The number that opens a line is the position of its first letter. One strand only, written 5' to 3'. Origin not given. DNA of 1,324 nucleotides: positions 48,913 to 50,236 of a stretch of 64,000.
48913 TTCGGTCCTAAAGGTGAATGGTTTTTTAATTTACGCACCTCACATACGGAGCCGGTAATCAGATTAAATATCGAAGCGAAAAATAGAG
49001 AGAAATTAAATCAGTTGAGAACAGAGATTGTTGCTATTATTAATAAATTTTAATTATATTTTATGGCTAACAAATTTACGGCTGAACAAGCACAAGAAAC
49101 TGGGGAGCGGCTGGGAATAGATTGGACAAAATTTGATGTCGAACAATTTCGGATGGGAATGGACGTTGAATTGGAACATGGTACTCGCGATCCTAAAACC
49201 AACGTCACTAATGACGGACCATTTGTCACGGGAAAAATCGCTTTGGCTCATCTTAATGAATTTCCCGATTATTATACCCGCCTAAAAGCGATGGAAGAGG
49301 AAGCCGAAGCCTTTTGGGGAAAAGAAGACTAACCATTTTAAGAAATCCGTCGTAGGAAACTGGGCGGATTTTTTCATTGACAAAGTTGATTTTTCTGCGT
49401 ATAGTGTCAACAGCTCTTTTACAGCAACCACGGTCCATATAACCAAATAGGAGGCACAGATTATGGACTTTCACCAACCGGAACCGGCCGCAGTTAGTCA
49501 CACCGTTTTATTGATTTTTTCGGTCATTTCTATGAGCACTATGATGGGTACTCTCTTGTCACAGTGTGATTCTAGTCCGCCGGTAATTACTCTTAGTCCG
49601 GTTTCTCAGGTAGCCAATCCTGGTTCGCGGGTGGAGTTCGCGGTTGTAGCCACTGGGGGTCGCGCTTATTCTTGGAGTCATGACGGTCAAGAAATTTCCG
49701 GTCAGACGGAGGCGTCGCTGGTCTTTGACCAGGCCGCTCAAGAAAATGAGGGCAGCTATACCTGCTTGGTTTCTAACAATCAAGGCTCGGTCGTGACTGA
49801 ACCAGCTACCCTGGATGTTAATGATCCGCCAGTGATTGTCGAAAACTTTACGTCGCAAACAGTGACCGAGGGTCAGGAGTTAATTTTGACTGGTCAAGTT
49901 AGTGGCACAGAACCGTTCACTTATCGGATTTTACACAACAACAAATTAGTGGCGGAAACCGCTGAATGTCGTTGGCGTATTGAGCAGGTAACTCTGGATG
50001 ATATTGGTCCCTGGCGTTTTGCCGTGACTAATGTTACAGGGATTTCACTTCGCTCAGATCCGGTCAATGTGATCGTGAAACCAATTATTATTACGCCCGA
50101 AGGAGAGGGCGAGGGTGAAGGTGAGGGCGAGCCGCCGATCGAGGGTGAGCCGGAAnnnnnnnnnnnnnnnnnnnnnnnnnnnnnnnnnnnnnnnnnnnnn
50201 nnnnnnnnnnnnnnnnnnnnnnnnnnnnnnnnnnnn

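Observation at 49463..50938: Cassette-borne protein with eukaryote-like Ig (I-set) domains, a (GE)n linker and a DxDxDG calcium-binding-like tail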

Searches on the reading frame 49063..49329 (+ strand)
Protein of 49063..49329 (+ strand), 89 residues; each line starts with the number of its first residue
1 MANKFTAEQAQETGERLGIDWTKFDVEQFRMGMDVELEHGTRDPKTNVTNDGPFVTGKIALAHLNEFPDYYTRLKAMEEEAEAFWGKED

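Call 3: search_protein_families(library=pfam, proteins=[window:49063-49329:+], max_evalue=1)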
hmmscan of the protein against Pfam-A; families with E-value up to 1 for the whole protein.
window:49063-49329:+ (89 aa): 1 family
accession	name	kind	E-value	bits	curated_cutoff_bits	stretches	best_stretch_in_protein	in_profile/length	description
PF18905.5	DUF5661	-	8.7e-25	87.3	27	1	10-80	1-65/65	Protein of unknown function (DUF5661)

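Call 4: search_protein_families(library=ncbifam, proteins=[window:49063-49329:+], max_evalue=1)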
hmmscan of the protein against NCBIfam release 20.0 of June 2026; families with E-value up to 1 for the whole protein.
window:49063-49329:+ (89 aa): 1 family
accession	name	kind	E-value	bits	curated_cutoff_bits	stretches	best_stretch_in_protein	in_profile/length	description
NF010300.0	PRK13740.1-1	equivalog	0.11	12.2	114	1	62-82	47-66/75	conjugal transfer relaxosome protein TraY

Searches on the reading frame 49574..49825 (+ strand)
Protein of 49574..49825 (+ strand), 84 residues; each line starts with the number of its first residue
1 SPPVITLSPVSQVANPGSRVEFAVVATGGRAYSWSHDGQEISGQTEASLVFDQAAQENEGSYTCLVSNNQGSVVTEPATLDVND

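Call 68: search_protein_families(library=pfam, proteins=[window:49574-49825:+], max_evalue=10)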
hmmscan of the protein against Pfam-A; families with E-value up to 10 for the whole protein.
window:49574-49825:+ (84 aa): 9 families
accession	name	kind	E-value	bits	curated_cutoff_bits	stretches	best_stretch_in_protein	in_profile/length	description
PF13927.12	Ig_3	-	5.8e-12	46.4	30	1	2-68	1-78/78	Immunoglobulin domain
PF07679.22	I-set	-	4.3e-08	33.6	23.7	1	3-80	1-88/90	Immunoglobulin I-set domain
PF13895.12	Ig_2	-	1.2e-07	32.2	27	1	3-82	2-79/79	Immunoglobulin domain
PF00047.31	ig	-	2.2e-05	25.1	21.8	1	30-75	24-79/81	Immunoglobulin domain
PF16681.11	Ig_5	-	4.9e-05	24.1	27.3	1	13-69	3-60/82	Ig-like domain on T-cell surface glycoprotein CD3 epsilon chain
PF16680.11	Ig_4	-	0.0012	19.8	30.1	1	31-69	14-53/71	T-cell surface glycoprotein CD3 delta chain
PF16820.11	PKD_3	-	0.0034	17.6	26.3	1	2-65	1-63/68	PKD-like domain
PF07686.23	V-set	-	0.0074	16.9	26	1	42-76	68-101/109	Immunoglobulin V-set domain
PF08204.17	V-set_CD47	-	0.19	11.9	21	1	34-73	51-93/111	CD47 immunoglobulin-like domain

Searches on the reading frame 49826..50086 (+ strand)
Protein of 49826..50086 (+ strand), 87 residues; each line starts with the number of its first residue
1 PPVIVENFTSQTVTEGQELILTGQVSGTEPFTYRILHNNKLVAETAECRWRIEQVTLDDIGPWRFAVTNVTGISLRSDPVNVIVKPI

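Call 68: search_protein_families(library=pfam, proteins=[window:49826-50086:+], max_evalue=10)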
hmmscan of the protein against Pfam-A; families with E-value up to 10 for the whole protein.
window:49826-50086:+ (87 aa): 4 families
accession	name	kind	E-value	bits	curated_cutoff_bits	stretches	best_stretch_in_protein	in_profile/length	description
PF13895.12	Ig_2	-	5.1e-06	27.1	27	1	2-84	2-79/79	Immunoglobulin domain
PF13927.12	Ig_3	-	1.1e-05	26.2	30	1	1-69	1-78/78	Immunoglobulin domain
PF07679.22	I-set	-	0.00044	20.7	23.7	1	2-72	1-80/90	Immunoglobulin I-set domain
PF21308.3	C3_CUB2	-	0.12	12.5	26.7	1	29-51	15-37/62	Complement component 3, CUB domain, second segment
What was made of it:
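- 49826..50086 (+): Ig domain 2, residues 122-208 (degenerate Ig; single Cys C169). Ig_2 27.1 bits (cut-off 27), Ig_3 26.2 (<30), I-set 20.7 (<23.7) (call 68).
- On Immunoglobulin superfamily, I-set/Ig_3 type (Pfam PF07679, PF13927, PF13895): Ig2 alone is borderline: Ig_2 27.1 (27), Ig_3 26.2 and I-set 20.7 (call 68).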
